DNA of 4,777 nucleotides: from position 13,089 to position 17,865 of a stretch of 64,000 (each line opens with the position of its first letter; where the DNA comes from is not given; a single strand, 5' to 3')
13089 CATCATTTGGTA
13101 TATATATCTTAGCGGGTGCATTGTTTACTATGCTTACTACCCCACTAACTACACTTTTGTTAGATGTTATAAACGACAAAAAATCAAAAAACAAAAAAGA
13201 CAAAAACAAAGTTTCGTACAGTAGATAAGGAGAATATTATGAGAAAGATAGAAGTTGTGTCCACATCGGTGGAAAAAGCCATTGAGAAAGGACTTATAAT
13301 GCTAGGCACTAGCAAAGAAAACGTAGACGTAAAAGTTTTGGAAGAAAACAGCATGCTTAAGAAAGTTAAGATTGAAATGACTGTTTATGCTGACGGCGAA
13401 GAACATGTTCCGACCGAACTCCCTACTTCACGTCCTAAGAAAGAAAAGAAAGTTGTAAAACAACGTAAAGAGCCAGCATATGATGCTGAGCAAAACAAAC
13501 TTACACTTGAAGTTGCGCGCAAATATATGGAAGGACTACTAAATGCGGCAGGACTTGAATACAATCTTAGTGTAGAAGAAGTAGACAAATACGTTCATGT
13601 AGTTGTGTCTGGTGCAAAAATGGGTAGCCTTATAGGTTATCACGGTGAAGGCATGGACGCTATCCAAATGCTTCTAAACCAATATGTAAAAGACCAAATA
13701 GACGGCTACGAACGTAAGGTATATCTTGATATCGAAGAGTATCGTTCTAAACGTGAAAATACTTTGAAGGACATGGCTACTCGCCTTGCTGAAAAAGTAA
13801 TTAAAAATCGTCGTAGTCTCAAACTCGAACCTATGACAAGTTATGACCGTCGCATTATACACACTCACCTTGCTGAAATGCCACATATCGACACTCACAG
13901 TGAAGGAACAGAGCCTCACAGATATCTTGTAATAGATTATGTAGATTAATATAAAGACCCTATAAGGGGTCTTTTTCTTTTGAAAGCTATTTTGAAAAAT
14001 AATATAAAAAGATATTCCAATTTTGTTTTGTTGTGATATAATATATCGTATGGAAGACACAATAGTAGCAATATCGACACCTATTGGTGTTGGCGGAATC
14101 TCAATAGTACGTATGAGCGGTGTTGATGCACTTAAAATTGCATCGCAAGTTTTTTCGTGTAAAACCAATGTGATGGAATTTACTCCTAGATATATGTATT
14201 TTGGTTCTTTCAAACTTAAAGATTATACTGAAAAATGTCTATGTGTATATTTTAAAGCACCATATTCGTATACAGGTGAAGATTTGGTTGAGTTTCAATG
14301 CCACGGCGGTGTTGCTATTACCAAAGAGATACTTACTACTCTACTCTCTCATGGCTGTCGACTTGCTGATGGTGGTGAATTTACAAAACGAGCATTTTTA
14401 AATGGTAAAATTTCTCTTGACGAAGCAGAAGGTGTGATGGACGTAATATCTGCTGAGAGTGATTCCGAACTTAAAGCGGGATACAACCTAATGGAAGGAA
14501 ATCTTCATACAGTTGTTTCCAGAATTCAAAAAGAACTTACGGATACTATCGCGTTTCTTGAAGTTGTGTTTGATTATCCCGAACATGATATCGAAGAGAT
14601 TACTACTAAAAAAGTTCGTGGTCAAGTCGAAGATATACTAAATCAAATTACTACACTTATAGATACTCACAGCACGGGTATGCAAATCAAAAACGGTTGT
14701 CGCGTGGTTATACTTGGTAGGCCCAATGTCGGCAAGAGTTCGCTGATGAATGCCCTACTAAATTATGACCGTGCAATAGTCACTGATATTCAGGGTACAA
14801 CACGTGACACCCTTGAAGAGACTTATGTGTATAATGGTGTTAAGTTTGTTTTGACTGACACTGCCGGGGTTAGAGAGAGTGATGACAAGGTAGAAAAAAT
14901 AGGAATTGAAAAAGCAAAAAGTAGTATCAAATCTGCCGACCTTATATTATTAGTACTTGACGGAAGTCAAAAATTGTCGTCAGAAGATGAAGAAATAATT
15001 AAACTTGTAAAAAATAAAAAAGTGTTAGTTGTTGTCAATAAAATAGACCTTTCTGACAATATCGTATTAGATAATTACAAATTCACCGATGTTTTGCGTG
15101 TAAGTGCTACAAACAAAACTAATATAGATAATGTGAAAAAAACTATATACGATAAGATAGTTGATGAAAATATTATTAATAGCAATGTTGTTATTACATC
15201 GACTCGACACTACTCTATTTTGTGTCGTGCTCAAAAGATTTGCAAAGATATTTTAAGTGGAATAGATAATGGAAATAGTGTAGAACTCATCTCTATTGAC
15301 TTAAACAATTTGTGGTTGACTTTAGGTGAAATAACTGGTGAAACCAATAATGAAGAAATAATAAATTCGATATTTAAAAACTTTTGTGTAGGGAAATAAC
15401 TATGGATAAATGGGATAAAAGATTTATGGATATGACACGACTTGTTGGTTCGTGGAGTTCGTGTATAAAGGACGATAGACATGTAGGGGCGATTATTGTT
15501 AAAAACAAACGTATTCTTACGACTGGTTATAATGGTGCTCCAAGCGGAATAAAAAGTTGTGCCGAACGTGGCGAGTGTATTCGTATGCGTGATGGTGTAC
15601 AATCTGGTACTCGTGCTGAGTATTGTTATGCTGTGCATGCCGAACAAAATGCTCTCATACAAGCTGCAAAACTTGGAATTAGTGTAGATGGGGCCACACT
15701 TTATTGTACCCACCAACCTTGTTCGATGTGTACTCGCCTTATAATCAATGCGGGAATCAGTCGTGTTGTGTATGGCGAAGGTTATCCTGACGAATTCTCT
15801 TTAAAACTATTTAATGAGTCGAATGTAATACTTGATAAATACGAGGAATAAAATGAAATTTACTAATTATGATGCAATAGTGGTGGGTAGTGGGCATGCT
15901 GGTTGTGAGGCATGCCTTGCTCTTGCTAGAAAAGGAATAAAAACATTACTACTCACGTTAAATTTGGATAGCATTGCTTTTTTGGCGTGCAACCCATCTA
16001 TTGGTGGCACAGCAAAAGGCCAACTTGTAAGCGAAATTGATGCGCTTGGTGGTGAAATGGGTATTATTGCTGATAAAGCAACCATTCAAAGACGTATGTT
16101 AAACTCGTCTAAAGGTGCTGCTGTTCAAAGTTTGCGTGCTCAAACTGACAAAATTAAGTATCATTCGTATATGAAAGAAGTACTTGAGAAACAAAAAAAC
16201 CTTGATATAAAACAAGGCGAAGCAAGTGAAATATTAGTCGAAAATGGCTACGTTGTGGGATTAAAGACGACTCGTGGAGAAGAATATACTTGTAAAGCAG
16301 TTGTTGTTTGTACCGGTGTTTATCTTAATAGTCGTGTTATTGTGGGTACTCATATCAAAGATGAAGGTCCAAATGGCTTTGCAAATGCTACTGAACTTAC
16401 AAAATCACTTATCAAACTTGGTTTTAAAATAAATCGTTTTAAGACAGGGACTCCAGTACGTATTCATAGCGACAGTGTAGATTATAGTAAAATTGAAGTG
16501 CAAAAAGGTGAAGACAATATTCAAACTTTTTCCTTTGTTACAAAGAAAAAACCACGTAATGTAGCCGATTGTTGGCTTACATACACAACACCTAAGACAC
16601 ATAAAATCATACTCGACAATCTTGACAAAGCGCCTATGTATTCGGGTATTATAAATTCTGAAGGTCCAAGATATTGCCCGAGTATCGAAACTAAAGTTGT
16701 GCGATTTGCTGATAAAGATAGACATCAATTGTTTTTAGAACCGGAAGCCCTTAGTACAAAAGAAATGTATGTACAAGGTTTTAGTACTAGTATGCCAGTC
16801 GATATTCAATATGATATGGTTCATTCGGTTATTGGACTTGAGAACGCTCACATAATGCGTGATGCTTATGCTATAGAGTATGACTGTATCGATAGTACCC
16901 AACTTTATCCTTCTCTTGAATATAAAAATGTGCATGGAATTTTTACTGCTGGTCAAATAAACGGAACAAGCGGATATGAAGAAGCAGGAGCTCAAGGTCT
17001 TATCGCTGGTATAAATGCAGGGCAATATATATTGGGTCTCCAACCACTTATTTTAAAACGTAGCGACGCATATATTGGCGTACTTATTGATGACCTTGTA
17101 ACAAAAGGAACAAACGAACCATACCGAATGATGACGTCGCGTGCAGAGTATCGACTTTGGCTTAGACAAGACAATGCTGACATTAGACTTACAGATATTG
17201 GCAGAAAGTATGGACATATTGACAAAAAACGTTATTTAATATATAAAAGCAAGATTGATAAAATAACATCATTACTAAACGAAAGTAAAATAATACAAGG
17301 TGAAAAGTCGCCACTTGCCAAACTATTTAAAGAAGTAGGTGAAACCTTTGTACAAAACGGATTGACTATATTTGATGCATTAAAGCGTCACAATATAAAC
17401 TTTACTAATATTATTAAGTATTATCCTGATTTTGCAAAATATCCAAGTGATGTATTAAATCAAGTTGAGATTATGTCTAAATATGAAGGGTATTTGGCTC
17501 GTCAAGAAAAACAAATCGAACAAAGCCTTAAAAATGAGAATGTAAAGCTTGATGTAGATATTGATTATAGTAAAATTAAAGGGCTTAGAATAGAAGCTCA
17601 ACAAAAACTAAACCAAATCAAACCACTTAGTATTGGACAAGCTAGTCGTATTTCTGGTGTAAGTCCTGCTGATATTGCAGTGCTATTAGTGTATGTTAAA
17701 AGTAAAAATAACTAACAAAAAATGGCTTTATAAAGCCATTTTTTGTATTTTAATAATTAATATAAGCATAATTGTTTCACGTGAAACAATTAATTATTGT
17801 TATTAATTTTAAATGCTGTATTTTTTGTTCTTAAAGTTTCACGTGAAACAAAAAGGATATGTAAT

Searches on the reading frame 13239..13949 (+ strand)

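Call 4: search_protein_families(library=ncbifam, proteins=[window:13239-13949:+])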
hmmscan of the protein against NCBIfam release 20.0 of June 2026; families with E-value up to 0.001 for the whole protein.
window:13239-13949:+ (236 aa): 1 family
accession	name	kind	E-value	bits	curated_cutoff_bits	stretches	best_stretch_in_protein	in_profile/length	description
NF041568.1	Jag_EloR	equivalog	5.9e-48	163.5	145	1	4-233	2-202/203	RNA-binding cell elongation regulator Jag/EloR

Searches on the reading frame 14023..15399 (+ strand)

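Call 4: search_protein_families(library=ncbifam, proteins=[window:14023-15399:+])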
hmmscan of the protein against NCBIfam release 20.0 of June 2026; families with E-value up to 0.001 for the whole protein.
window:14023-15399:+ (458 aa): 20 families
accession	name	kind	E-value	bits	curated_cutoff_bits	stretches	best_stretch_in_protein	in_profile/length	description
TIGR00450.1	mnmE_trmE_thdF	equivalog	6.9e-118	394.5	252.6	1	19-458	2-446/446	tRNA uridine-5-carboxymethylaminomethyl(34) synthesis GTPase MnmE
NF003661.0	PRK05291.1-3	equivalog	8.3e-115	384.7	380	1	10-458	2-448/448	tRNA uridine-5-carboxymethylaminomethyl(34) synthesis GTPase MnmE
TIGR03594.1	GTPase_EngA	equivalog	7.3e-38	130.7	306.7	1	201-375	148-342/432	ribosome biogenesis GTPase Der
TIGR00231.1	small_GTP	domain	7.8e-30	103.8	42.5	1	226-374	4-161/164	GTP-binding protein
NF000908.1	PRK00089.1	equivalog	3.5e-29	102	237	1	227-385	5-173/291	GTPase Era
TIGR03918.1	GTP_HydF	equivalog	2.8e-26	92.3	325.55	1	226-382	8-170/392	[FeFe] hydrogenase H-cluster maturation GTPase HydF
NF007071.0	PRK09518.1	equivalog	9.2e-25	87.2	953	1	195-346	414-570/706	bifunctional cytidylate kinase/GTPase Der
NF002828.0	PRK03003.1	equivalog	4.7e-24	84.8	631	1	199-370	187-366/477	ribosome biogenesis GTPase Der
TIGR00436.1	era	equivalog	2.7e-21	76.2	116.25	1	227-382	2-166/270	GTPase Era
TIGR03596.1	GTPase_YlqF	equivalog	1.5e-18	67.1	208.2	2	192-284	80-174/276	ribosome biogenesis GTPase YlqF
TIGR03156.1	GTP_HflX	equivalog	5.6e-11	41.9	216.75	1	193-377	154-349/351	GTPase HflX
TIGR03598.1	GTPase_YsxC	equivalog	2.2e-08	34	124.45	1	220-344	13-142/186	ribosome biogenesis GTP-binding protein YihA/YsxC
TIGR00437.1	feoB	equivalog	3.7e-08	32.6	315.65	1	232-404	1-179/594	ferrous iron transport protein B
NF008956.1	PRK12299.1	equivalog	2.2e-07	30.2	300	1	225-378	158-324/327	GTPase ObgE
NF008955.0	PRK12297.1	equivalog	2.9e-07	29.8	406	1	221-385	155-334/429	GTPase ObgE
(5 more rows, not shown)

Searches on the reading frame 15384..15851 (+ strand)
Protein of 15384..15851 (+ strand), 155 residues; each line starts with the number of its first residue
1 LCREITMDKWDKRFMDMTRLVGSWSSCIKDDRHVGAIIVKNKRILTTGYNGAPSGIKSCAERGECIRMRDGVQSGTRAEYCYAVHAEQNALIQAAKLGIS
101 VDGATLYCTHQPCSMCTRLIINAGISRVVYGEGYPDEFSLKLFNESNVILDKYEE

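Call 61: search_protein_families(library=pfam, max_evalue=0.00001, proteins=[window:15384-15851:+])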
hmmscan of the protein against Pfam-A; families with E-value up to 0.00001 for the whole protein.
window:15384-15851:+ (155 aa): 3 families
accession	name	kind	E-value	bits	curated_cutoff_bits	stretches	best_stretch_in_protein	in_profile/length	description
PF00383.29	dCMP_cyt_deam_1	-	1.1e-26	93.1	25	1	9-131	2-101/102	Cytidine and deoxycytidylate deaminase zinc-binding region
PF14437.12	MafB19-deam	-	5.4e-21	75.4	27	1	11-137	4-106/142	MafB19-like deaminase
PF14439.12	Bd3614-deam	-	1.1e-06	29.1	38.5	1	83-132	34-90/113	Bd3614-like deaminase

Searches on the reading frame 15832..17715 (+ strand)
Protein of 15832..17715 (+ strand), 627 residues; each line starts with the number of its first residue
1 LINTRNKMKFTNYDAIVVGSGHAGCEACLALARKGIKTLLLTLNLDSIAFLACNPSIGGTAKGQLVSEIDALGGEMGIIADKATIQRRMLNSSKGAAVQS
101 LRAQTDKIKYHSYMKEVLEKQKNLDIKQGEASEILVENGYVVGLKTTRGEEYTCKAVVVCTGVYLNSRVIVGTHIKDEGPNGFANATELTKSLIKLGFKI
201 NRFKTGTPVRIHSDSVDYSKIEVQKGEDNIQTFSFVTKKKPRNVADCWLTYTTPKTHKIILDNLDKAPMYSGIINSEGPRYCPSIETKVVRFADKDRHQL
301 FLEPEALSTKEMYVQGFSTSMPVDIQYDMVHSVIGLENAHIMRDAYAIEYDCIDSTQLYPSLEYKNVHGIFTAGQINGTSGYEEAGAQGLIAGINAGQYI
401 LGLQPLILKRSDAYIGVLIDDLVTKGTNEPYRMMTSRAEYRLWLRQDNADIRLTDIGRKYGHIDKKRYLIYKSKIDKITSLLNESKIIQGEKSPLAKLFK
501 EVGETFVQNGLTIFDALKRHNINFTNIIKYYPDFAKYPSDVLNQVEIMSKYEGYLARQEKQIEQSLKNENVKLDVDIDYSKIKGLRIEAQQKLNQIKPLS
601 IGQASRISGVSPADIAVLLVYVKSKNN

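Call 4: search_protein_families(library=ncbifam, proteins=[window:15832-17715:+])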
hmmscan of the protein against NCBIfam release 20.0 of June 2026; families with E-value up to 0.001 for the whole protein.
window:15832-17715:+ (627 aa): 11 families
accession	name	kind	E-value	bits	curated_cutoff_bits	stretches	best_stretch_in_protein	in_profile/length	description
TIGR00136.1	mnmG_gidA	equivalog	1.2e-248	826.5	524.85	1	13-625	1-615/616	tRNA uridine-5-carboxymethylaminomethyl(34) synthesis enzyme MnmG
TIGR00137.1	gid_trmFO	equivalog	6.8e-20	71.3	428.65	1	314-429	275-390/433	FADH(2)-oxidizing methylenetetrahydrofolate--tRNA-(uracil(54)-C(5))-methyltransferase TrmFO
NF003739.0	PRK05335.1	equivalog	8.7e-19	67.6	262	1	313-432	277-395/441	methylenetetrahydrofolate--tRNA-(uracil(54)-C(5))-methyltransferase (FADH(2)-oxidizing) TrmFO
TIGR02032.1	GG-red-SF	subfamily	6.6e-06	26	158.8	1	13-163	1-147/297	geranylgeranyl reductase family protein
TIGR01292.1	TRX_reduct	equivalog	8.8e-06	24.7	343.45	0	13-42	1-30/300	thioredoxin-disulfide reductase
TIGR01377.1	soxA_mon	subfamily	9.6e-05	21.3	479.65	0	13-41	1-29/381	amino oxidase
NF041080.1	DGGGPL_reductase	equivalog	0.00014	20.9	580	1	12-162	1-154/447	digeranylgeranylglycerophospholipid reductase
TIGR03140.1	AhpF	equivalog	0.00014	20.6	502.9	0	7-42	207-242/515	alkyl hydroperoxide reductase subunit F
NF005691.0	PRK07494.1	equivalog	0.0003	19.5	459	0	9-43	5-39/404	UbiH/UbiF family hydroxylase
NF006021.0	PRK08163.1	equivalog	0.00075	18.6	459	0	13-41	6-34/398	3-hydroxybenzoate 6-monooxygenase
NF053717.1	VnlPnlRedVprA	equivalog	0.00079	18.4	600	0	10-41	4-35/481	vinyl phenol reductase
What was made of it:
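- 15832..17715 (+): mnmG (gidA), the gene upstream of the array. NCBIfam TIGR00136, 826 bits (call 4)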
